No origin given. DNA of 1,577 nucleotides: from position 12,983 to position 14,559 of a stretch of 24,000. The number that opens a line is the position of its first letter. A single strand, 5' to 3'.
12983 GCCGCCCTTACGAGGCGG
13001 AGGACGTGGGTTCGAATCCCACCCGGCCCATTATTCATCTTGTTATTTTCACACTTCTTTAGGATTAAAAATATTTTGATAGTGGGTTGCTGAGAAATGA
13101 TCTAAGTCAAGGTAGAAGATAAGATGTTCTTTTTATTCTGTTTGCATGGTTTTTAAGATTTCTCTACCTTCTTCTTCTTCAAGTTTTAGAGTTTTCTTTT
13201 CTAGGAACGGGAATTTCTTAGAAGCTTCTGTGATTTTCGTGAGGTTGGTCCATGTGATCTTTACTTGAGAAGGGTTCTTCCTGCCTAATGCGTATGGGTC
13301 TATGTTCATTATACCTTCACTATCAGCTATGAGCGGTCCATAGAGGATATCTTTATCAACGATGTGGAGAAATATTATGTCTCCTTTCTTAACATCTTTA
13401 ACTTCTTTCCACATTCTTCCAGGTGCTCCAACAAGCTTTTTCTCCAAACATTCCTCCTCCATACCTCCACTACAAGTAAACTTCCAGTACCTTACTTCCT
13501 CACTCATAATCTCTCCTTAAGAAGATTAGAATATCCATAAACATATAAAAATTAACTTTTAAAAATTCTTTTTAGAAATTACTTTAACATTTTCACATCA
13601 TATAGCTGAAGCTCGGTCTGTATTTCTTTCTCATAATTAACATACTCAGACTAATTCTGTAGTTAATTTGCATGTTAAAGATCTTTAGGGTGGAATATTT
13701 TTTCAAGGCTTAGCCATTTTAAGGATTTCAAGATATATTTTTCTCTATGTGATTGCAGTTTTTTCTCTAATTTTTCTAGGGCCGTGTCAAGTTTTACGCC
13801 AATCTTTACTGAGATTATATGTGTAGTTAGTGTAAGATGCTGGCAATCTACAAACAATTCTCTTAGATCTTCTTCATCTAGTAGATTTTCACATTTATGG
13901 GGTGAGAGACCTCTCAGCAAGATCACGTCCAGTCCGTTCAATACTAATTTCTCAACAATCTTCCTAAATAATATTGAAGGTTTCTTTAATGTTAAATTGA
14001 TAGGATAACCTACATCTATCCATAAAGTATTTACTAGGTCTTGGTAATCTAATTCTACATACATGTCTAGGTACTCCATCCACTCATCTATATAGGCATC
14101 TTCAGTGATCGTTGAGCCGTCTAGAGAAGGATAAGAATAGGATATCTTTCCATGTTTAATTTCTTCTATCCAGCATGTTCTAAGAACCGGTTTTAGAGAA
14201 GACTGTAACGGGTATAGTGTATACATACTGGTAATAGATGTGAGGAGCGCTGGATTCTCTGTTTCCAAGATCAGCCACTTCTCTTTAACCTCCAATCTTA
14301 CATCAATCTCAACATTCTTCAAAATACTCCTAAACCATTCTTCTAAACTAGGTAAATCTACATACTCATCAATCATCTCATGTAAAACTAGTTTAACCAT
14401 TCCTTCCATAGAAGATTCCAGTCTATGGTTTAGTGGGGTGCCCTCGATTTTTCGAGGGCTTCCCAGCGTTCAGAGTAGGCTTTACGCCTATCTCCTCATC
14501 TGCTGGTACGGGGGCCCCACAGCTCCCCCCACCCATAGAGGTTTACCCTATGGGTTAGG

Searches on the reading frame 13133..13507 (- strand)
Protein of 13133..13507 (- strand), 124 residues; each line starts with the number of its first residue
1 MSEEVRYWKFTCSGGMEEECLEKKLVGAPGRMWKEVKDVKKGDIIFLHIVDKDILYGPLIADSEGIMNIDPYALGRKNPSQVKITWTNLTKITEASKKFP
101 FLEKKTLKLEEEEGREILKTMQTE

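Call 9: search_protein_families(library=pfam, proteins=[window:13133-13507:-], max_evalue=0.01)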
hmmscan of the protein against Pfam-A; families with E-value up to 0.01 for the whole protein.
window:13133-13507:- (124 aa): 1 family
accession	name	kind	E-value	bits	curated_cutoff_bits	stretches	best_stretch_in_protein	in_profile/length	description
PF10539.14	Dev_Cell_Death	-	6.5e-15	55.5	27.8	1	10-88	5-86/126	Development and cell death domain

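Call 77: search_protein_families(library=ncbifam, proteins=[window:13133-13507:-], max_evalue=0.01)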
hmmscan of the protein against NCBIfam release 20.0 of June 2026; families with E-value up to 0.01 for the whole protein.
window:13133-13507:- (124 aa): 0 families

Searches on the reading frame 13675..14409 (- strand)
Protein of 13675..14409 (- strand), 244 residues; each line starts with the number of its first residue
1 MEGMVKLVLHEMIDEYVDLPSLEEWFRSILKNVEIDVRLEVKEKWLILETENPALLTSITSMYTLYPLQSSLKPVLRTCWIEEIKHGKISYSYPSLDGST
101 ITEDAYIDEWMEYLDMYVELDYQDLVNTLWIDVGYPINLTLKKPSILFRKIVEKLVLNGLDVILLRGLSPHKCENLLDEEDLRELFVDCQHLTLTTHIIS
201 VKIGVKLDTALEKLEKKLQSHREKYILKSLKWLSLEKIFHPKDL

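Call 9: search_protein_families(library=pfam, proteins=[window:13675-14409:-], max_evalue=0.01)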
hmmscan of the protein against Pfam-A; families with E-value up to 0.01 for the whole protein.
window:13675-14409:- (244 aa): 0 families

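Call 34: find_homologous_proteins(query=window:13675-14409:-, max_evalue=0.001)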
Query window:13675-14409:- (244 aa): 3 proteins with E <= 0.001 among 802 candidates.
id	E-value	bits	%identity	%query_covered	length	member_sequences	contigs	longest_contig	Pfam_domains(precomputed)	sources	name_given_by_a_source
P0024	2.1e-154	530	100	100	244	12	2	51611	-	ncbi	ncbi:MAG: hypothetical protein QXP74_07365 [Nitrososphaerota archaeon]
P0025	3.7e-54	202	44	94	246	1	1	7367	-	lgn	-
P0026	1.1e-51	194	38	97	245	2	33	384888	-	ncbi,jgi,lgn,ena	ncbi:MAG: hypothetical protein QXF28_05655 [Nitrososphaerota archaeon]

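Call 49: find_encoding_contigs(protein=P0024, flank=4000, max_places=6)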
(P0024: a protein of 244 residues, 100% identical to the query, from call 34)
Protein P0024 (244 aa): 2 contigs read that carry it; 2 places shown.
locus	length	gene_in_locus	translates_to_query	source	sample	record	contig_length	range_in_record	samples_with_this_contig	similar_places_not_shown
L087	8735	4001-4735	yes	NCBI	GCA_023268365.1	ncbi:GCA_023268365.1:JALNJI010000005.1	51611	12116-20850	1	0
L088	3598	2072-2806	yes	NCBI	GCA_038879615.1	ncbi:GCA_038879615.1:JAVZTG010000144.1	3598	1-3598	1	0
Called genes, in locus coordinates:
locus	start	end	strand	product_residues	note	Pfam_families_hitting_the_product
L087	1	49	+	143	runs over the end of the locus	PF13686:DrsE_2, PF02635:DsrE, PF13686:DrsE_2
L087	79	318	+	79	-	PF01206:TusA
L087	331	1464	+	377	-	PF07992:Pyr_redox_2, PF21706:FCSD_central (weak)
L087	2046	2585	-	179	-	PF00588:SpoU_methylase (weak), PF01994:Trm56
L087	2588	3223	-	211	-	PF02002:TFIIE_alpha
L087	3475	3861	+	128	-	PF07282:Cas12f1-like_TNB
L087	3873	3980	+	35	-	-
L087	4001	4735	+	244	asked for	-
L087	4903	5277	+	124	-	PF10539:Dev_Cell_Death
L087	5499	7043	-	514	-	PF00117:GATase, PF07722:Peptidase_C26, PF02540:NAD_synthase (faint), PF00958:GMP_synt_C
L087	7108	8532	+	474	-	-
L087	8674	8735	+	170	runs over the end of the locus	PF00827:Ribosomal_L15e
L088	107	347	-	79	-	PF01994:Trm56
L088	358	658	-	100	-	PF01994:Trm56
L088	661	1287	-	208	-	PF02002:TFIIE_alpha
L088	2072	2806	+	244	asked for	-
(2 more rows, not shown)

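Call 50: find_encoding_contigs(protein=P0026, flank=3000, max_places=3)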
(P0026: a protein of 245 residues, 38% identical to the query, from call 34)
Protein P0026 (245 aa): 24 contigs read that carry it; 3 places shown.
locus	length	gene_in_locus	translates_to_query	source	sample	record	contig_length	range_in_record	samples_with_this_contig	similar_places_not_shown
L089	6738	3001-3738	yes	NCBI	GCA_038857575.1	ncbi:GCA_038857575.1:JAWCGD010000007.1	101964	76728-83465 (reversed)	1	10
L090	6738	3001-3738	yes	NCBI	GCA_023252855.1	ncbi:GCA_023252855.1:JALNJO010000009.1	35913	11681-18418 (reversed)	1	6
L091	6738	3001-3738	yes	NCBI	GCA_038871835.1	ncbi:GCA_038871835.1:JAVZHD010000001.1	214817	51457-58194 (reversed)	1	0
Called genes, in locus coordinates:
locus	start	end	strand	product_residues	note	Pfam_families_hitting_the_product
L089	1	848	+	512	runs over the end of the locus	PF00005:ABC_tran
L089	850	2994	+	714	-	PF02653:BPD_transp_2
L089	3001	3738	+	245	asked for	-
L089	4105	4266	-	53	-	PF01020:Ribosomal_L40e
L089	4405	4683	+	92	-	PF01918:Alba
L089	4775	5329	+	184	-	-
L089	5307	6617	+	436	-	PF01336:tRNA_anti-codon, PF00152:tRNA-synt_2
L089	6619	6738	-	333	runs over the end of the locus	PF00146:NADHdh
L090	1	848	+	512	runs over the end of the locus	PF00005:ABC_tran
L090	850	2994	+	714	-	PF02653:BPD_transp_2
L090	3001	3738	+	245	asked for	-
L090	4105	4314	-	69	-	PF01020:Ribosomal_L40e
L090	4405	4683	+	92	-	PF01918:Alba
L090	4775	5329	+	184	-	-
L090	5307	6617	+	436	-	PF01336:tRNA_anti-codon, PF00152:tRNA-synt_2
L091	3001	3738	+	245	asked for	-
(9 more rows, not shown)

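Call 77: search_protein_families(library=ncbifam, proteins=[window:13675-14409:-], max_evalue=0.01)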
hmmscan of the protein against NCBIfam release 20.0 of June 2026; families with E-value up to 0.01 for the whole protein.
window:13675-14409:- (244 aa): 0 families

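Call 84: predict_structure(alignment_id=A5)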
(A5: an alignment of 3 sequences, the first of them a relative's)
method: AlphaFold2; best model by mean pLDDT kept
length: 244 residues; sequences in the alignment: 3
mean_pLDDT: 59.0   pTM: 0.53
mean pLDDT of the five models: 59.0, 53.8, 53.8, 51.2, 51.0
residues with pLDDT >= 90: 16; 70-90: 49; 50-70: 88; < 50: 91
segments of 3 or more residues with pLDDT < 50: 4-16, 55-81, 94-99, 110-123, 125-144, 239-244
pLDDT, mean of each block of 10 residues (from residue 1): 43 51 61 58 54 47 32 39 57 48 62 41 47 37 47 70 76 83 87 68 90 90 76 61 39
secondary structure, 60 per line:
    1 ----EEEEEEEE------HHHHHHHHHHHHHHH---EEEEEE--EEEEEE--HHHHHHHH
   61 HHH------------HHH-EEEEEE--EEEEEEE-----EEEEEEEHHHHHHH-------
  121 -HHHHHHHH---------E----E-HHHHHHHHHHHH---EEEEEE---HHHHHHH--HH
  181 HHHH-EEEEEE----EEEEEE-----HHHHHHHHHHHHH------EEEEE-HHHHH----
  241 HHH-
elements in order: E5-12 H19-33 E37-42 E45-50 H53-63 E80-85 E88-94 E100-106 H107-113 H122-129 H146-157 E161-166 H170-176 H179-184 E186-191 E196-201 H207-219 E226-230 H232-236
